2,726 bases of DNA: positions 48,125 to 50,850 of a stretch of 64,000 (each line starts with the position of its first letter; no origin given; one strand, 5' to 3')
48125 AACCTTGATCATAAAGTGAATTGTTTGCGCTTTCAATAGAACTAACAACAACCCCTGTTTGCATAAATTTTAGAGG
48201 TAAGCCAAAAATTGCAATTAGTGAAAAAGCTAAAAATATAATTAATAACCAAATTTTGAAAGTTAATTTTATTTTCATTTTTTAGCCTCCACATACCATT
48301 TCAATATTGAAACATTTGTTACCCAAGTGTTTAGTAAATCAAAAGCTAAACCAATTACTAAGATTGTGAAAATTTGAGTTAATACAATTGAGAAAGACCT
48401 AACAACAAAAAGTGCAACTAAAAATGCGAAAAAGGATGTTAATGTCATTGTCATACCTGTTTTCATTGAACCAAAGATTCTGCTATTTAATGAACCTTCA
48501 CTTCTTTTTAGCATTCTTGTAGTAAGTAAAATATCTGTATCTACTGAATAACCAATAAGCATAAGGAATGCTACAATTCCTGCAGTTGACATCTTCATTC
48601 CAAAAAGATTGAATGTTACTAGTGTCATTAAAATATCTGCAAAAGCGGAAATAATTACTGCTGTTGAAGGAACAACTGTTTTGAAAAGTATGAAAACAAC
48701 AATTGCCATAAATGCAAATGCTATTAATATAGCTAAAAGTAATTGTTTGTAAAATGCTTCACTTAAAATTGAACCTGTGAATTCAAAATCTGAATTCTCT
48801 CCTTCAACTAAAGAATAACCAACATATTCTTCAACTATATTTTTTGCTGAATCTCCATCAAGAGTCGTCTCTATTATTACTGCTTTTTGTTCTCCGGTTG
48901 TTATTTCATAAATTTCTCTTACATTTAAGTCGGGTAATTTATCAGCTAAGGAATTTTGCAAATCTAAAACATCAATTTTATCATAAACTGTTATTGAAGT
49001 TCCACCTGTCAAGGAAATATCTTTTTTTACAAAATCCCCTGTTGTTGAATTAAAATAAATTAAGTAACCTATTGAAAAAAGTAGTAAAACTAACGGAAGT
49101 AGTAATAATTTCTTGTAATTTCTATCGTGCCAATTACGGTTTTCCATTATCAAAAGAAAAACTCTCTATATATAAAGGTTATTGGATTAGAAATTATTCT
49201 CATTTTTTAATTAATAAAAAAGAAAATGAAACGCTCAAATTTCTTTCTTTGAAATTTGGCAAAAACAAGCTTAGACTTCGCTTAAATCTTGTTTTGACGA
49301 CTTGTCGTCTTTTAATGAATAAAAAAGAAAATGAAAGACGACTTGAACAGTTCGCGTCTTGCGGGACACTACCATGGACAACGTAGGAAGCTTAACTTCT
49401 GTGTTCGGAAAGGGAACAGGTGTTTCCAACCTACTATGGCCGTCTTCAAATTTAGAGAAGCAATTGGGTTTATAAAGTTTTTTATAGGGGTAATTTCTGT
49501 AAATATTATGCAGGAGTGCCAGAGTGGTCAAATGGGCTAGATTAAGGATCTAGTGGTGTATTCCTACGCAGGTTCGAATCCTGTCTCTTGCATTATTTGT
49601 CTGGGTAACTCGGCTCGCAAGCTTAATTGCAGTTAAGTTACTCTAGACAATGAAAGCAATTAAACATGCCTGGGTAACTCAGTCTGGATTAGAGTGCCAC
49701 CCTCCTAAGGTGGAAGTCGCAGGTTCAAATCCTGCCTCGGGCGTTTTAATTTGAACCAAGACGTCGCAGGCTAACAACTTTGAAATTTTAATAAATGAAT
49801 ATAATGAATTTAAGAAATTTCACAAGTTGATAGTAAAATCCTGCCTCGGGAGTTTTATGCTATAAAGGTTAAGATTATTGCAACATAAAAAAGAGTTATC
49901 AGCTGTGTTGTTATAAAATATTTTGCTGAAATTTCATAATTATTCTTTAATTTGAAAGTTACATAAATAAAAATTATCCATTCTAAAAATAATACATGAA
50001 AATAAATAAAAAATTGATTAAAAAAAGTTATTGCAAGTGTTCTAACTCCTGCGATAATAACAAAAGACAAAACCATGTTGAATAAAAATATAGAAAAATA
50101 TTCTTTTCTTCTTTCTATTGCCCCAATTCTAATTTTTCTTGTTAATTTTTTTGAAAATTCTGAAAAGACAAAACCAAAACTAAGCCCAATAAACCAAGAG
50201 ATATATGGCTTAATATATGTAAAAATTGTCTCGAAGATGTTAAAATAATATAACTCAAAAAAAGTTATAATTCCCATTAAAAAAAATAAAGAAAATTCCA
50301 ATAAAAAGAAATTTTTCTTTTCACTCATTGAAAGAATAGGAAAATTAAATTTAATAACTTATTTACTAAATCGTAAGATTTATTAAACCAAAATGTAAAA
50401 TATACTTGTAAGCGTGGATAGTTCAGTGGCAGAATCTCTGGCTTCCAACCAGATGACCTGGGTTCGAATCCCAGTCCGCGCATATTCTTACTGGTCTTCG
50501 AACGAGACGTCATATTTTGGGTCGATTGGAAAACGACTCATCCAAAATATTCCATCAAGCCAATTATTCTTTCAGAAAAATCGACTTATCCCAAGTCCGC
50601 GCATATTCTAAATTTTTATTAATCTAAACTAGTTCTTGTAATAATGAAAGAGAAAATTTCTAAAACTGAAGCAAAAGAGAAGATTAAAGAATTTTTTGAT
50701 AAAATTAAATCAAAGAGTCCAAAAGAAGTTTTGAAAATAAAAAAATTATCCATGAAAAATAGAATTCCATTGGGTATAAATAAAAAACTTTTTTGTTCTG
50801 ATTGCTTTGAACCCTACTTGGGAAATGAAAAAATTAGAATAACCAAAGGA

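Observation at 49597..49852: tRNA-Arg(CCT) is flanked by fragments of itself: a 5' fragment 69 nt upstream and a split 3' fragment downstream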

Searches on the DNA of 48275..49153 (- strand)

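Call 39: search_rna_families(sources=[L044, L041, L062, L048, L063, L060, L057, L071, L012, L085, L074, L037, L065, L070, L073, L036], threshold=gathering)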
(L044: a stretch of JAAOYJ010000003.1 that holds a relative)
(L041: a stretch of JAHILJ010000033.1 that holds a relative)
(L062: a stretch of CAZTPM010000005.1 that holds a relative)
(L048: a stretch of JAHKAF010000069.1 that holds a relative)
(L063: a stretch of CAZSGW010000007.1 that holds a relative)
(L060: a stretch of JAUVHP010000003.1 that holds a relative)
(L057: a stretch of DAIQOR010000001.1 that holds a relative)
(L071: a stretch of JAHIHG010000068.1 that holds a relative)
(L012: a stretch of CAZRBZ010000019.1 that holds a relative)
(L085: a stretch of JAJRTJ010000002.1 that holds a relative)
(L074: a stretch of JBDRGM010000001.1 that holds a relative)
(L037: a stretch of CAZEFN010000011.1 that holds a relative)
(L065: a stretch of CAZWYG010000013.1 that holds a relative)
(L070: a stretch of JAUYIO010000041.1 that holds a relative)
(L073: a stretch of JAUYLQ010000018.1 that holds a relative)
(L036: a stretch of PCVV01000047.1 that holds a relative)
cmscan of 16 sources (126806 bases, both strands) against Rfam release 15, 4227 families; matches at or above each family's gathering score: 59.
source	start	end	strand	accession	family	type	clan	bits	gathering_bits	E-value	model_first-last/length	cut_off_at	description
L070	776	846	+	RF00005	tRNA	Gene; tRNA;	CL00001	71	29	3.2e-13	1-71/71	no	tRNA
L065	24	138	-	RF00001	5S_rRNA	Gene; rRNA;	CL00113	70.5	38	1.4e-12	1-120/120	no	5S ribosomal RNA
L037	3879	3949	+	RF00005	tRNA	Gene; tRNA;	CL00001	69.9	29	6.7e-13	1-71/71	no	tRNA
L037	3764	3838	+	RF00005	tRNA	Gene; tRNA;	CL00001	69.8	29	7.1e-13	1-71/71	no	tRNA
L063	3897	3967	+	RF00005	tRNA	Gene; tRNA;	CL00001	69.7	29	7.7e-13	1-71/71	no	tRNA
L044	3723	3793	+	RF00005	tRNA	Gene; tRNA;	CL00001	69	29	1.2e-12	1-71/71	no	tRNA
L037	3343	3457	-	RF00001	5S_rRNA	Gene; rRNA;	CL00113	68.6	38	4.6e-12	1-120/120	no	5S ribosomal RNA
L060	3515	3588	+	RF00005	tRNA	Gene; tRNA;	CL00001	68.5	29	1.6e-12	1-71/71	no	tRNA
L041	1443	1557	-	RF00001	5S_rRNA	Gene; rRNA;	CL00113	68.2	38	5.8e-12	1-120/120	no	5S ribosomal RNA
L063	3721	3796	+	RF00005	tRNA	Gene; tRNA;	CL00001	67.4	29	3.3e-12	1-71/71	no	tRNA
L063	3372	3486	-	RF00001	5S_rRNA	Gene; rRNA;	CL00113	67.1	38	1.2e-11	1-120/120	no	5S ribosomal RNA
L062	3215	3329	-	RF00001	5S_rRNA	Gene; rRNA;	CL00113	66.1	38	2.1e-11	1-120/120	no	5S ribosomal RNA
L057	3554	3628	+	RF00005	tRNA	Gene; tRNA;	CL00001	65.9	29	8.4e-12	1-71/71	no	tRNA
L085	3919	3990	+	RF00005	tRNA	Gene; tRNA;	CL00001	65.8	29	8.7e-12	1-71/71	no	tRNA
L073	3529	3603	-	RF00005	tRNA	Gene; tRNA;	CL00001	65.5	29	1.1e-11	1-71/71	no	tRNA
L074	3552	3625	+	RF00005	tRNA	Gene; tRNA;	CL00001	65.2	29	1.3e-11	1-71/71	no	tRNA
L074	979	1093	-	RF00001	5S_rRNA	Gene; rRNA;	CL00113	65.1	38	3.9e-11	1-120/120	no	5S ribosomal RNA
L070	588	662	+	RF00005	tRNA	Gene; tRNA;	CL00001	65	29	1.5e-11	1-71/71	no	tRNA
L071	1137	1211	+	RF00005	tRNA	Gene; tRNA;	CL00001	64.8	29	1.6e-11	1-71/71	no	tRNA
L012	2173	2244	-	RF00005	tRNA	Gene; tRNA;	CL00001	64.4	29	2.1e-11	1-71/71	no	tRNA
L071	420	534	-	RF00001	5S_rRNA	Gene; rRNA;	CL00113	64.3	38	6.5e-11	1-120/120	no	5S ribosomal RNA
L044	3203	3317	-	RF00001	5S_rRNA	Gene; rRNA;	CL00113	63.1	38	1.3e-10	1-120/120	no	5S ribosomal RNA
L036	3578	3653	-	RF00005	tRNA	Gene; tRNA;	CL00001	62.8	29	6e-11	1-71/71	no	tRNA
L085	3017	3131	-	RF00001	5S_rRNA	Gene; rRNA;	CL00113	62.5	38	1.9e-10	1-120/120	no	5S ribosomal RNA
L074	2405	2488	+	RF00005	tRNA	Gene; tRNA;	CL00001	61.7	29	1.2e-10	1-71/71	no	tRNA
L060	2739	2853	-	RF00001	5S_rRNA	Gene; rRNA;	CL00113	61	38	4.8e-10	1-120/120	no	5S ribosomal RNA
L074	3759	3846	+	RF00005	tRNA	Gene; tRNA;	CL00001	59.8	29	3.9e-10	1-71/71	no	tRNA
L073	2867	2958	-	RF00005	tRNA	Gene; tRNA;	CL00001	59.4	29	5.2e-10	1-71/71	no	tRNA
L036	3807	3921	+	RF00001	5S_rRNA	Gene; rRNA;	CL00113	59.2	38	1.5e-09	1-120/120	no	5S ribosomal RNA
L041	2022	2109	+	RF00005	tRNA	Gene; tRNA;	CL00001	59.1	29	6.2e-10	1-71/71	no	tRNA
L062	3796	3883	+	RF00005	tRNA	Gene; tRNA;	CL00001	58.3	29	1e-09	1-71/71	no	tRNA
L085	3598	3686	+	RF00005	tRNA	Gene; tRNA;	CL00001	58.1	29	1.1e-09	1-71/71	no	tRNA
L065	559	674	+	RF00005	tRNA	Gene; tRNA;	CL00001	57.9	29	1.3e-09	1-71/71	no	tRNA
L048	3390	3473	+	RF00005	tRNA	Gene; tRNA;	CL00001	57.7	29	1.5e-09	1-71/71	no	tRNA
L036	3662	3744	-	RF00005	tRNA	Gene; tRNA;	CL00001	57.5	29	1.7e-09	1-71/71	no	tRNA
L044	3454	3570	+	RF00005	tRNA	Gene; tRNA;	CL00001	57.4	29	1.9e-09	1-71/71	no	tRNA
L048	3752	3843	+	RF00005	tRNA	Gene; tRNA;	CL00001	56.8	29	2.6e-09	1-71/71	no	tRNA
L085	3194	3276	+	RF00005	tRNA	Gene; tRNA;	CL00001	56.2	29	3.8e-09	1-71/71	no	tRNA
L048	3571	3690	+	RF00005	tRNA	Gene; tRNA;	CL00001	56.1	29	4.2e-09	1-71/71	no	tRNA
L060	3747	3843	+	RF00005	tRNA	Gene; tRNA;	CL00001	55.7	29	5.3e-09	1-71/71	no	tRNA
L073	3808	3922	+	RF00001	5S_rRNA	Gene; rRNA;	CL00113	55.2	38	1.6e-08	1-120/120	no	5S ribosomal RNA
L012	2895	3009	+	RF00001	5S_rRNA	Gene; rRNA;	CL00113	55.1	38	1.7e-08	1-120/120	no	5S ribosomal RNA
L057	3875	3961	+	RF00005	tRNA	Gene; tRNA;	CL00001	55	29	8.3e-09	1-71/71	no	tRNA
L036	2934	3022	-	RF00005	tRNA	Gene; tRNA;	CL00001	54.4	29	1.2e-08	1-71/71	no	tRNA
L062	3477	3597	+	RF00005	tRNA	Gene; tRNA;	CL00001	54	29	1.6e-08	1-71/71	no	tRNA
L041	1670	1753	+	RF00005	tRNA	Gene; tRNA;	CL00001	53.6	29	2.1e-08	1-71/71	no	tRNA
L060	2916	2999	+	RF00005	tRNA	Gene; tRNA;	CL00001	53.3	29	2.5e-08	1-71/71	no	tRNA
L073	3608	3690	-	RF00005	tRNA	Gene; tRNA;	CL00001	53.2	29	2.7e-08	1-71/71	no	tRNA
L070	156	239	-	RF00005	tRNA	Gene; tRNA;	CL00001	52.9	29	3.1e-08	1-71/71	no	tRNA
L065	1203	1312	+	RF00005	tRNA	Gene; tRNA;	CL00001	52.5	29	4e-08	1-71/71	no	tRNA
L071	2254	2342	+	RF00005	tRNA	Gene; tRNA;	CL00001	52.4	29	4.2e-08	1-71/71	no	tRNA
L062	3392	3475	+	RF00005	tRNA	Gene; tRNA;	CL00001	51.7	29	6.7e-08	1-71/71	no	tRNA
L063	3548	3631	+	RF00005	tRNA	Gene; tRNA;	CL00001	51.6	29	7e-08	1-71/71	no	tRNA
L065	295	378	+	RF00005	tRNA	Gene; tRNA;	CL00001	51.4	29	8.4e-08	1-71/71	no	tRNA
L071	653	736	+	RF00005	tRNA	Gene; tRNA;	CL00001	51.2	29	9.2e-08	1-71/71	no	tRNA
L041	1850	1967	+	RF00005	tRNA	Gene; tRNA;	CL00001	49.5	29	2.8e-07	1-71/71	no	tRNA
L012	2410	2532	-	RF00005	tRNA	Gene; tRNA;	CL00001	49.3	29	3.2e-07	1-71/71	no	tRNA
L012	2639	2721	-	RF00005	tRNA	Gene; tRNA;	CL00001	49.2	29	3.2e-07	1-71/71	no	tRNA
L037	3585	3668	+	RF00005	tRNA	Gene; tRNA;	CL00001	47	29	1.3e-06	1-71/71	no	tRNA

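Call 65: search_rna_families(sources=[L210, L211, L109, L155, L118], threshold=gathering)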
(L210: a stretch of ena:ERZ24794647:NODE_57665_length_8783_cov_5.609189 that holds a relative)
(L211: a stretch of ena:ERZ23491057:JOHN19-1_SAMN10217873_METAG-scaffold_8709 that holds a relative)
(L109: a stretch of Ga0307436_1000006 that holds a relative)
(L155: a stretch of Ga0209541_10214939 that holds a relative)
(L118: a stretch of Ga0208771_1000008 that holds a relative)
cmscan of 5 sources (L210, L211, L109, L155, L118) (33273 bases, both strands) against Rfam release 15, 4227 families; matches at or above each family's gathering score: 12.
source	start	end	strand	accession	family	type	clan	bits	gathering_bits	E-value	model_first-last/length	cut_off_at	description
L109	5910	6024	-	RF00001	5S_rRNA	Gene; rRNA;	CL00113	69.4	38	7.6e-13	1-120/120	no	5S ribosomal RNA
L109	6881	6951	+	RF00005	tRNA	Gene; tRNA;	CL00001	69.3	29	2.5e-13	1-71/71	no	tRNA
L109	6557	6631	+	RF00005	tRNA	Gene; tRNA;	CL00001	68.7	29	3.6e-13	1-71/71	no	tRNA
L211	1573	1643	+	RF00005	tRNA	Gene; tRNA;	CL00001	68.1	29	5.4e-13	1-71/71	no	tRNA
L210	771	841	-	RF00005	tRNA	Gene; tRNA;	CL00001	66.9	29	1.2e-12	1-71/71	no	tRNA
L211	1411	1485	-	RF00005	tRNA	Gene; tRNA;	CL00001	65.8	29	2.4e-12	1-71/71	no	tRNA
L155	500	572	+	RF00005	tRNA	Gene; tRNA;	CL00001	63.1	29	1.3e-11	1-71/71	no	tRNA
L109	6093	6176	+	RF00005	tRNA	Gene; tRNA;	CL00001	61.2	29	4.2e-11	1-71/71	no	tRNA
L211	1989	2104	+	RF00001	5S_rRNA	Gene; rRNA;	CL00113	57.2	38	1.3e-09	1-120/120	no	5S ribosomal RNA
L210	1905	1987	-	RF00005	tRNA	Gene; tRNA;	CL00001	51.8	29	1.7e-08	1-71/71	no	tRNA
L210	1744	1863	-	RF00005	tRNA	Gene; tRNA;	CL00001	50.8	29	3.1e-08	1-71/71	no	tRNA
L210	2105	2220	+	RF00001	5S_rRNA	Gene; rRNA;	CL00113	50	38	1e-07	1-120/120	no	5S ribosomal RNA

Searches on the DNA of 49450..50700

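Call 56: search_rna_families(source=window, start=49450, end=50700, threshold=evalue, max_evalue=10)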
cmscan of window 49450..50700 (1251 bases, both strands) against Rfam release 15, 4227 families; matches with E-value up to 10: 14.
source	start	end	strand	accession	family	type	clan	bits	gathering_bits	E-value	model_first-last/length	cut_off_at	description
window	50412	50482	+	RF00005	tRNA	Gene; tRNA;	CL00001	69.1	29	1.1e-14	1-71/71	no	tRNA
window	49668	49743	+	RF00005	tRNA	Gene; tRNA;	CL00001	61.6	29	1.3e-12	1-71/71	no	tRNA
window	49510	49592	+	RF00005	tRNA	Gene; tRNA;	CL00001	54.2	29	1.4e-10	1-71/71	no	tRNA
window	49711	49842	-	RF02194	HPnc0260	Gene; antisense;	-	27.6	59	2.5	1-156/156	no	Bacterial antisense RNA HPnc0260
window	50134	50217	-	RF01987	ZEB2_AS1_4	Gene; lncRNA;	-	24.1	50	6.3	1-78/78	no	ZEB2 antisense RNA 1 conserved region 4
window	50407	50518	+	RF02435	SpF41_sRNA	Gene; sRNA;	-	18.2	52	7.7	1-105/105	no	Streptococcus sRNA SpF41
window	50638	50672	-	RF01373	CRISPR-DR60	Gene; CRISPR;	-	18.1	45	4.2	1-37/37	no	CRISPR RNA direct repeat element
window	50135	50215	+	RF01619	ceN115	Gene; sRNA;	-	17.4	44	0.86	24-109/159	no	C. elegans sRNA ceN115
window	50173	50212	+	RF04188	Hovlinc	Gene; ribozyme;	-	16.2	42.3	2.4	1-170/170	no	Hovlinc ribozyme (hominin vlincRNA-located)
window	49576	49661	-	RF03915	MIR5286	Gene; miRNA;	-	15.2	93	8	1-78/78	no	MIR5286 microRNA precursor family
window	49668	49744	-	RF04354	Plastid-ycf2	Cis-reg;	-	14.9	65.7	9.5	1-75/75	no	Plastid-ycf2 5UTR RNA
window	50445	50478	-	RF04351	Plastid-psbl-rps4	Cis-reg;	-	14.5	68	9.1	1-53/53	no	Plastid-psbl-rps4 3UTR RNA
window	50633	50686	+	RF00026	U6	Gene; snRNA; splicing;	CL00009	14.2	44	2.1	1-51/105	no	U6 spliceosomal RNA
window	49496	49655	+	RF02223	sX4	Gene; sRNA;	-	12.6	70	8.1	1-167/167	no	Proteobacterial sRNA sX4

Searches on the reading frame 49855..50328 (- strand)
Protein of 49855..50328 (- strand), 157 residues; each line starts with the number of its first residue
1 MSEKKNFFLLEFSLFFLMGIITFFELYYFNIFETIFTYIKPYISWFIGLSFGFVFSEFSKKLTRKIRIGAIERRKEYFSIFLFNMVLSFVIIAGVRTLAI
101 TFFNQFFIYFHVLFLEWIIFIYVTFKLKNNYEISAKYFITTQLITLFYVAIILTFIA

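Call 10: find_encoding_contigs(protein=window:49855-50328:-, flank=10000, max_places=10)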
Protein window:49855-50328:- (157 aa): 10 contigs read that carry it; 6 places shown.
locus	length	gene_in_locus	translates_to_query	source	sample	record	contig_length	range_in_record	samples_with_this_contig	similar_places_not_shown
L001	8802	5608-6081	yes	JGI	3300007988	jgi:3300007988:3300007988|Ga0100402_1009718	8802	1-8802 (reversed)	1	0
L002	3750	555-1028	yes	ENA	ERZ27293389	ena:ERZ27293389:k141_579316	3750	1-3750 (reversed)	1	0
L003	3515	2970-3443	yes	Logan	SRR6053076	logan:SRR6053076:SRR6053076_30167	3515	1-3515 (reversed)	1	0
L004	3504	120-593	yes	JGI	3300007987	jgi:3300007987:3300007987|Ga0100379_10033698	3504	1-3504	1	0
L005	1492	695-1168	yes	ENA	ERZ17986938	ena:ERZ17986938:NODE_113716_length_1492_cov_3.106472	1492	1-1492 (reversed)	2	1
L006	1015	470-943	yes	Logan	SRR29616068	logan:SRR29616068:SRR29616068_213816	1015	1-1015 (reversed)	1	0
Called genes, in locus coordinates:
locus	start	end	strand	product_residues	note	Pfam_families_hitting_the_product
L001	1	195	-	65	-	?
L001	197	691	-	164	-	PF01479:S4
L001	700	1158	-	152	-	PF00416:Ribosomal_S13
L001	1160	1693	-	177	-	PF04919:DUF655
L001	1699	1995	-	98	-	-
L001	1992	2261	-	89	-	PF01157:Ribosomal_L21e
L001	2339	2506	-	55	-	-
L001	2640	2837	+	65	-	PF01194:RNA_pol_N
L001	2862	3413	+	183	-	PF02089:Palm_thioest (weak)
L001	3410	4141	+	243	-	-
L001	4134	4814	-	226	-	PF03358:FMN_red (weak)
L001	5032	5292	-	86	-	-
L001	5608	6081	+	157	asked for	-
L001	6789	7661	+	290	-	PF02355:SecD_SecF_C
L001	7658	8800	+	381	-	?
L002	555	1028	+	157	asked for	-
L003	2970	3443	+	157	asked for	-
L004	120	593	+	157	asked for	-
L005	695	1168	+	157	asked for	-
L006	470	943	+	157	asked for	-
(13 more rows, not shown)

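Call 11: search_protein_families(library=pfam, proteins=[window:49855-50328:-])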
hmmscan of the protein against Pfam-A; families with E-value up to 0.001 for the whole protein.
window:49855-50328:- (157 aa): 0 families
